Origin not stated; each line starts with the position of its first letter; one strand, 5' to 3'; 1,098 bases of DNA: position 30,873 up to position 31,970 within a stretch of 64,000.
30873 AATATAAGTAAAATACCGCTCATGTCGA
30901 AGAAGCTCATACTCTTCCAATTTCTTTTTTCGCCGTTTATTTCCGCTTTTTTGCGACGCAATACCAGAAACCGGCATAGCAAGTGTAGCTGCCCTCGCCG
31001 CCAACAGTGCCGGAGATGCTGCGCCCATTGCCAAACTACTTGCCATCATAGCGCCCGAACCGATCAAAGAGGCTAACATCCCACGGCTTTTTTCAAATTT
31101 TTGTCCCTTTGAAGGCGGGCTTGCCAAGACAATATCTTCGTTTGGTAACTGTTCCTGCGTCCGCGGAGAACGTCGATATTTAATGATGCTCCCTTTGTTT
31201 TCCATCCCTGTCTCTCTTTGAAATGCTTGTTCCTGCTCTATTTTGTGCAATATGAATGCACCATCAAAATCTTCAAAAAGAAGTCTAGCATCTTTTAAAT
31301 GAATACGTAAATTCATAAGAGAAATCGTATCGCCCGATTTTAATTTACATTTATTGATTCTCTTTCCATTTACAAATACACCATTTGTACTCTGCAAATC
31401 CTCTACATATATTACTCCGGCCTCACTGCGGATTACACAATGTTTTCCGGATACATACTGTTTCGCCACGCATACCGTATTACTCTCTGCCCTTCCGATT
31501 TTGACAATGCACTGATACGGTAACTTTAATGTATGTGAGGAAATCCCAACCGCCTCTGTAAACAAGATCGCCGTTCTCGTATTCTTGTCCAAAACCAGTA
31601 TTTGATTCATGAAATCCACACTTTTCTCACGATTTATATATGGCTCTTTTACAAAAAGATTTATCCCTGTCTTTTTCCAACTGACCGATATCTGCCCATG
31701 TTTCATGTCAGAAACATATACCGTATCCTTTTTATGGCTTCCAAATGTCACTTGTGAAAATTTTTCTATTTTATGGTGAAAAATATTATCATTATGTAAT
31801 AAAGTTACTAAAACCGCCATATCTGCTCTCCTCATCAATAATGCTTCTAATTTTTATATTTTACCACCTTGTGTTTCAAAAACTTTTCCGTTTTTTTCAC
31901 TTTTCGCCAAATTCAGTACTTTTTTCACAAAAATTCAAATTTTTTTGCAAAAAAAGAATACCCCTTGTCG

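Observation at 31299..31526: The second FHA domain of EssC keeps the canonical phosphothreonine-binding residues while kinases and a phosphatase are co-encoded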

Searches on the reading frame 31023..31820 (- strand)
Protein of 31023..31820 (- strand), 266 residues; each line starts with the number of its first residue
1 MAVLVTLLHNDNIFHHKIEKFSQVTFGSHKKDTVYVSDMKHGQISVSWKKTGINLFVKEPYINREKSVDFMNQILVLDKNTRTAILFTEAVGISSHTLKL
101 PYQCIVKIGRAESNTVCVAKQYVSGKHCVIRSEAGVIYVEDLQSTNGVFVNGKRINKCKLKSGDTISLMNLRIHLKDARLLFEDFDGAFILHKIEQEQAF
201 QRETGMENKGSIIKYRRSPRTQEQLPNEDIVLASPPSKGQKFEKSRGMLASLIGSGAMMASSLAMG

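Call 19: find_homologous_proteins(query=window:31023-31820:-, max_evalue=0.001)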
Query seq(266 aa) (266 aa): 9 proteins with E <= 0.001 among 415 candidates.
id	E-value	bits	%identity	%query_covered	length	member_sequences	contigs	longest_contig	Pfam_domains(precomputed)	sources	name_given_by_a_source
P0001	8.8e-60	220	42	98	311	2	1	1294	PF00498.32,PF16697.11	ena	-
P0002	1.1e-58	216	41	98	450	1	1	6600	PF00498.32,PF16697.11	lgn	-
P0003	3.0e-58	215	41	98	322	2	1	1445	PF00498.32,PF16697.11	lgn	-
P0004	3.0e-56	209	41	98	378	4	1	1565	PF00498.32,PF16697.11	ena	-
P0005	2.5e-47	179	38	92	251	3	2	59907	PF00498.32,PF16697.11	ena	-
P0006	4.2e-39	152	36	100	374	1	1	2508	PF00498.32,PF16697.11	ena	-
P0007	2.7e-35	140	32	99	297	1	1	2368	PF00498.32,PF16697.11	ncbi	ncbi:MAG: FHA domain-containing protein [Eubacterium sp.]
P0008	5.4e-7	47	46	26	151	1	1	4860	PF00498.32,PF16697.11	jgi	jgi:uncharacterized membrane protein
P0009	1.7e-4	39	32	42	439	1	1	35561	PF00498.32,PF16697.11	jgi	jgi:pSer/pThr/pTyr-binding forkhead associated (FHA) protein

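Call 48: find_encoding_contigs(protein=P0002, flank=10000, max_places=3)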
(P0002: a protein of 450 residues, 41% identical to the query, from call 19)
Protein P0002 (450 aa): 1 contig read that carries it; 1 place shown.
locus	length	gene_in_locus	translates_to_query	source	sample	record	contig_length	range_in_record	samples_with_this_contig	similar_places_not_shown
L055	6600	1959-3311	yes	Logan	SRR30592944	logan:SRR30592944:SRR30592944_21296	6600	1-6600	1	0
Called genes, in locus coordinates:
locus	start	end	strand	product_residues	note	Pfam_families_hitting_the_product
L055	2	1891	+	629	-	?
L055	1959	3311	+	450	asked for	PF16697:Yop-YscD_cpl, PF00498:FHA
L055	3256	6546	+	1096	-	PF10412:TrwB_AAD_bind (faint), PF01580:FtsK_SpoIIIE, PF13555:AAA_29 (faint), PF25199:nSTAND_NTPase5 (faint), PF01637:ATPase_2 (faint), PF13245:AAA_19 (faint), PF13401:AAA_22 (faint), PF01580:FtsK_SpoIIIE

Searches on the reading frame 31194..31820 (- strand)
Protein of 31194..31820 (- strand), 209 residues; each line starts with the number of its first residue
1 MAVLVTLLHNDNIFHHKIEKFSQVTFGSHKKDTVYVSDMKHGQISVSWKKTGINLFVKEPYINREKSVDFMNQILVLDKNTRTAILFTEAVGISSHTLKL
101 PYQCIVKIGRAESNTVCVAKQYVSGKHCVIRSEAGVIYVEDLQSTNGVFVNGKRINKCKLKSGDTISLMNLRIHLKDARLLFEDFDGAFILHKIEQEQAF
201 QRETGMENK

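Call 8: search_solved_structures(query=window:31200-31820:-, max_evalue=1, show_alignments=5)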
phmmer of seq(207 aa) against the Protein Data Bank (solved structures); distinct sequences matched with E-value up to 1: 33.
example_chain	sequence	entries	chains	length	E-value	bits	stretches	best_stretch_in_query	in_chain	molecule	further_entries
6cah_A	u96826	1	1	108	3.9e-08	36.4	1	105-180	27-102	ABC transporter ATP-binding/permease protein Rv1747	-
5a8i_A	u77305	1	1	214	4.4e-06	29.7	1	106-161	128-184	ARNA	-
8s05_C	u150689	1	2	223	5.1e-06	29.5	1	106-161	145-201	Conserved protein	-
6a8w_A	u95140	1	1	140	0.00026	23.9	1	132-168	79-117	Vacuolar protein sorting-associated protein 64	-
3po8_A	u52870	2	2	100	0.00054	22.9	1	108-173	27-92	Putative uncharacterized protein TB39.8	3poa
6i2q_B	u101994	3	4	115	0.00057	22.8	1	105-173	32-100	Glycogen accumulation regulator GarA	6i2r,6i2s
2lc1_A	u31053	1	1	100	0.00061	22.7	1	108-172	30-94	Putative uncharacterized protein TB39.8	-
8p5r_G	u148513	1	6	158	0.0012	21.7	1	105-173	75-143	Glycogen accumulation regulator GarA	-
2kkl_A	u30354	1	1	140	0.0015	21.4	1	100-175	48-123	Uncharacterized protein Mb1858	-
2fez_A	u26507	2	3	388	0.0016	21.3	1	100-168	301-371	Probable regulatory protein embR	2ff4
3oun_A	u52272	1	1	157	0.0022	20.9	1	108-171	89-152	Putative uncharacterized protein TB39.8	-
2kfu_A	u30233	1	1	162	0.0028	20.5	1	100-173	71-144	Rv1827 pThr 22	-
6i2p_D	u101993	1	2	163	0.0028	20.5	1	100-173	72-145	Glycogen accumulation regulator GarA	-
1uht_A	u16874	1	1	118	0.0032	20.4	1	105-168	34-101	expressed protein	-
7rj3_A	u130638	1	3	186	0.0036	20.2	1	100-173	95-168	Glycogen accumulation regulator GarA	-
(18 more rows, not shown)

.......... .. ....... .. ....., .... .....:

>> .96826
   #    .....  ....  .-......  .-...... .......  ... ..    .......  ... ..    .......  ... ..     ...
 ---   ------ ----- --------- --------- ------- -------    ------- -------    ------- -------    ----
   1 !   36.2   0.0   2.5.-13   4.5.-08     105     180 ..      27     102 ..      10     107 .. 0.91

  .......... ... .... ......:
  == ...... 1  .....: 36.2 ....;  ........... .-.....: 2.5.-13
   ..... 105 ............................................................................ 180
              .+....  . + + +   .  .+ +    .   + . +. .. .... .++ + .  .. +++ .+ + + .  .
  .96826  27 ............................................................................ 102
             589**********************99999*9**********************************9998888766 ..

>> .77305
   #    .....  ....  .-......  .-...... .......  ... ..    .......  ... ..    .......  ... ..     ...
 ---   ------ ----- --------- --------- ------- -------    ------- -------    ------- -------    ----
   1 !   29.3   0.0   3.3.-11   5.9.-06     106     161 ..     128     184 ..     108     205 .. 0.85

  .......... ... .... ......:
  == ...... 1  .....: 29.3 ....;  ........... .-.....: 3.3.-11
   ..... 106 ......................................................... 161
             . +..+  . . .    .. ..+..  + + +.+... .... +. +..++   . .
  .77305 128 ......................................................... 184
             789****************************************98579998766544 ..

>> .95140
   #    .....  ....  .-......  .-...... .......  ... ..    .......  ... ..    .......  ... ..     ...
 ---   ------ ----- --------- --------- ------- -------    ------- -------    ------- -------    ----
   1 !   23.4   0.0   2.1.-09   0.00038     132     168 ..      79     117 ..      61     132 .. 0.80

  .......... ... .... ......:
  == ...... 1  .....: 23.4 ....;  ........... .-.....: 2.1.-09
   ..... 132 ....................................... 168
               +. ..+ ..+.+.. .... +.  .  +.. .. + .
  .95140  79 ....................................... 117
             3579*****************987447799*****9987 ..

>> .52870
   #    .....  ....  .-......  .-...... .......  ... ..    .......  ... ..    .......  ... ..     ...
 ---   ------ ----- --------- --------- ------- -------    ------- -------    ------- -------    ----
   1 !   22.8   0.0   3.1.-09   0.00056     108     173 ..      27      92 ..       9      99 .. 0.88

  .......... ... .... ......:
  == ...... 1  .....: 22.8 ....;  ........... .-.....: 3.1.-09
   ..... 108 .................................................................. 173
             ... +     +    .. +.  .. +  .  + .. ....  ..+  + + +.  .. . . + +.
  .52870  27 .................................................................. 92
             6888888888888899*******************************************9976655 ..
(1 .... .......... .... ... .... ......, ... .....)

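Call 40: predict_structure(alignment_id=A1)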
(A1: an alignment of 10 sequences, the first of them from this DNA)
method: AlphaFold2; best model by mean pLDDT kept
length: 207 residues; sequences in the alignment: 10
mean_pLDDT: 82.5   pTM: 0.52
mean pLDDT of the five models: 82.5, 82.3, 81.2, 80.5, 67.1
residues with pLDDT >= 90: 84; 70-90: 87; 50-70: 24; < 50: 12
segments of 3 or more residues with pLDDT < 50: 197-207
pLDDT, mean of each block of 10 residues (from residue 1): 87 89 91 90 89 82 56 83 86 70 90 89 91 92 93 95 89 89 72 59 38
secondary structure, 60 per line:
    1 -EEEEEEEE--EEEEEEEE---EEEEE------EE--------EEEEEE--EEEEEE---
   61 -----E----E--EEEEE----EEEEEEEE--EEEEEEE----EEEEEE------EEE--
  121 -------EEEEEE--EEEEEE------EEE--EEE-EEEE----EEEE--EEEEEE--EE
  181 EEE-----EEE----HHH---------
elements in order: E2-9 E12-19 E23-27 E44-49 E52-57 E74-78 E83-90 E93-99 E104-109 E116-118 E128-133 E136-141 E148-150 E153-155 E157-160 E165-168 E171-176 E179-183 E189-191

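Call 42: fold_search(model_id=the predicted structure, library=pdb)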
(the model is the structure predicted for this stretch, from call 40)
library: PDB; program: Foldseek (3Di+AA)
matches with E <= 10: 395; with E <= 0.001: 54
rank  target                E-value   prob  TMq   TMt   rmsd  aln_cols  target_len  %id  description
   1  9qks_H                8.0e-08  1.00  0.41  0.16  15.6       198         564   14  B subtilis Type VIIb Core Unit (T7bCU) + DUF (released 2025-11-26)
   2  5fwh                  1.7e-06  1.00  0.39  0.43  15.0       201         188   12  N-terminal FHA domain from EssC a component of the bacterial Type VII secretion apparatus (released 2016-04-06)
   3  1wv3                  2.5e-06  1.00  0.43  0.47  14.9       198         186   11  Crystal structure of N-terminal domain of hypothetical protein SAV0287 from Staphylococcus aureus (released 2005-12-20)
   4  6i2p_E                9.9e-06  1.00  0.31  0.60  13.0       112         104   20  Crystal structure of the Mycobacterium tuberculosis PknB kinase domain (L33E mutant) in complex with its substrate Gar (released 2019-05-22)
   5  6i2p_D                9.9e-06  1.00  0.31  0.55  12.9       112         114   20  Crystal structure of the Mycobacterium tuberculosis PknB kinase domain (L33E mutant) in complex with its substrate Gar (released 2019-05-22)
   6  2ff4_B                2.0e-05  1.00  0.32  0.18   4.4        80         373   30  Mycobacterium tuberculosis EmbR in complex with low affinity phosphopeptide (released 2006-01-24)
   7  2ff4_A                2.7e-05  1.00  0.32  0.18   7.0        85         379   29  Mycobacterium tuberculosis EmbR in complex with low affinity phosphopeptide (released 2006-01-24)
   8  8p5x_G                3.6e-05  1.00  0.32  0.62  12.1       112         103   22  Single particle cryo-EM structure of the complex between Corynebacterium glutamicum homohexameric 2-oxoglutarate dehyd (released 2023-08-16)
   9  3oun_A                3.8e-05  1.00  0.34  0.74   4.9        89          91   28  Crystal structure of the FhaA FHA domain complexed with the intracellular domain of Rv3910 (released 2012-02-08)
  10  2fez                  4.0e-05  1.00  0.33  0.18   2.7        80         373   29  Mycobacterium tuberculosis EmbR (released 2006-01-24)
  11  3poa_A                4.4e-05  1.00  0.34  0.71   6.1        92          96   27  Structural and functional analysis of phosphothreonine-dependent FHA domain interactions (released 2011-01-26)
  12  8p5r_G                4.4e-05  1.00  0.32  0.65  12.1       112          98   21  Crystal structure of full-length, homohexameric 2-oxoglutarate dehydrogenase KGD from Mycobacterium smegmatis in compl (released 2023-08-16)
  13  7rj3_A                5.2e-05  1.00  0.31  0.59  12.9       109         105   20  Crystal Structure of the Forkhead Associated (FHA) Domain of the Glycogen Accumulation Regulator (GarA) from Mycobacte (released 2021-07-28)
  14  3gqs_B                5.5e-05  1.00  0.33  0.65  11.6       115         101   19  Crystal structure of the FHA domain of CT664 protein from Chlamydia trachomatis (released 2009-04-07)
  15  6cah_MODEL_1_A        5.8e-05  1.00  0.33  0.60   7.7       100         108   27  NMR-based structure of the FHA-2 domain from Mycobacterium tuberculosis ABC transporter Rv1747 (released 2018-06-20)
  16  3po8                  6.1e-05  1.00  0.34  0.70   5.1        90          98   28  Structural and functional analysis of phosphothreonine-dependent FHA domain interactions (released 2011-01-26)
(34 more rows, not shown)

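Call 62: search_protein_representatives(protein=window:31194-31820:-)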
Query: 209 residues. Proteins with E-value up to 0.001 (for the whole library): 18142; up to 1e-10: 1583; up to 1e-30: 18. The best 150 are listed.
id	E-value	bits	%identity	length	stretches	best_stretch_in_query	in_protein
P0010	3.3e-87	307.5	69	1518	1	1-207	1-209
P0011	2.0e-47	177.6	44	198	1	1-186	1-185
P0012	6.4e-44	166.2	43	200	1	1-185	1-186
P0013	2.8e-40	154.4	41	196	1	2-186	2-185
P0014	8.8e-38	146.2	37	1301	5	108-170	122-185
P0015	1.7e-37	145.2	35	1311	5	100-172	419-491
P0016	2.6e-37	144.7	39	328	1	1-194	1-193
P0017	7.7e-37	143.1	35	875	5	107-170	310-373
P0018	1.3e-35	139.1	32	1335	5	71-173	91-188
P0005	3.7e-35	137.6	37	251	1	4-194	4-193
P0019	3.8e-35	137.6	34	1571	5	100-178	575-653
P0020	2.4e-34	135.0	32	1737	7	105-169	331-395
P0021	1.3e-33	132.6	33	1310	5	104-176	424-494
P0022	4.1e-33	131.0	37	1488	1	6-193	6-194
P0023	3.5e-31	124.7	34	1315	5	106-173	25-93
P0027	1.6e-30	122.5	35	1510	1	5-188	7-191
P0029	2.6e-29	118.5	35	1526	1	4-193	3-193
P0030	2.9e-29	118.4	35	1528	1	6-190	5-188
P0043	3.8e-27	111.5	33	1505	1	4-196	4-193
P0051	2.9e-25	105.3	33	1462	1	1-195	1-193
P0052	5.5e-25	104.4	38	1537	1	7-197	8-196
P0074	9.2e-22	93.9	28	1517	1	1-188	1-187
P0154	2.5e-18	82.7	29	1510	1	7-183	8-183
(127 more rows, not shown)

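Call 65: list_cluster_members(proteins=[P0010, P0022, P0027, P0029, P0030, P0043, P0051, P0052, P0074, P0154])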
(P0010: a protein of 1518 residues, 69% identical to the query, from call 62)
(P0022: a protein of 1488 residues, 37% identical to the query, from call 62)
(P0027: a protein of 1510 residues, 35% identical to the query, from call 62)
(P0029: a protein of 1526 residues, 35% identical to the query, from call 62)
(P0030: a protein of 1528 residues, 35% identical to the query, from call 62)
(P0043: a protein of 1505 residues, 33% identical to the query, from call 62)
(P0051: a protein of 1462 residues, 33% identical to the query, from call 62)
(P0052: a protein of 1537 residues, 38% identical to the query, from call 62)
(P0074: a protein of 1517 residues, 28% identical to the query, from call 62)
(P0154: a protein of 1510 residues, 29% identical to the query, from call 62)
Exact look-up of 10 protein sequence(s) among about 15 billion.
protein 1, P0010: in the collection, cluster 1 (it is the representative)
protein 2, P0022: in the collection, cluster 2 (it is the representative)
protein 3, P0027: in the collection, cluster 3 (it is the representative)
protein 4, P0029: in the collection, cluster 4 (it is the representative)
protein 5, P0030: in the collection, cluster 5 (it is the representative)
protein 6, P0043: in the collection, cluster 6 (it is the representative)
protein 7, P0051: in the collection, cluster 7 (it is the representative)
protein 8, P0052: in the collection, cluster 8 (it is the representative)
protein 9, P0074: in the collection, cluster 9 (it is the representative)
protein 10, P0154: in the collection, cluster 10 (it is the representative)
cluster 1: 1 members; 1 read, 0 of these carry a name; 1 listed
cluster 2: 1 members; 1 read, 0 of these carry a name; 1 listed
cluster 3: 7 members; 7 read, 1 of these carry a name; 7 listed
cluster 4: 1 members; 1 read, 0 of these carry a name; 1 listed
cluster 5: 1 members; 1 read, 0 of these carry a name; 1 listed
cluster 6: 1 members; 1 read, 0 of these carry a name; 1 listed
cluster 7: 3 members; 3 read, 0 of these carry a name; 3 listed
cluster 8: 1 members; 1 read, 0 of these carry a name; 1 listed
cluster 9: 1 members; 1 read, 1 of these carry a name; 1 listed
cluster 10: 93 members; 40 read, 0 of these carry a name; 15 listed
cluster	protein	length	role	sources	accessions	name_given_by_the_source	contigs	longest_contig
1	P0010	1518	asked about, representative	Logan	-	-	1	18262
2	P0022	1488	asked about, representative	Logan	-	-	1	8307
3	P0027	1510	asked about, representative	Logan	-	-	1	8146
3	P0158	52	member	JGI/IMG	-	hypothetical protein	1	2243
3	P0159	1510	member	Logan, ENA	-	-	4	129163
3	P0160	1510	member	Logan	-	-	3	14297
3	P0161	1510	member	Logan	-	-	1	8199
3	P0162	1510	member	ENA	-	-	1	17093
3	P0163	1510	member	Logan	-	-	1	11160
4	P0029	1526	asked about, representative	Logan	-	-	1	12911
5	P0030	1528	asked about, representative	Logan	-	-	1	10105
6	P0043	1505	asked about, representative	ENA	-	-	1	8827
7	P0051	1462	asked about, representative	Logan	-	-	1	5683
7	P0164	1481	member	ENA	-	-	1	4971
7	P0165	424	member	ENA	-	-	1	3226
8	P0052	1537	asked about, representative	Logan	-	-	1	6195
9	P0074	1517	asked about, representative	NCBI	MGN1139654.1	MAG: type VII secretion protein EssC [Oliverpabstia sp.]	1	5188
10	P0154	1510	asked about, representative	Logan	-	-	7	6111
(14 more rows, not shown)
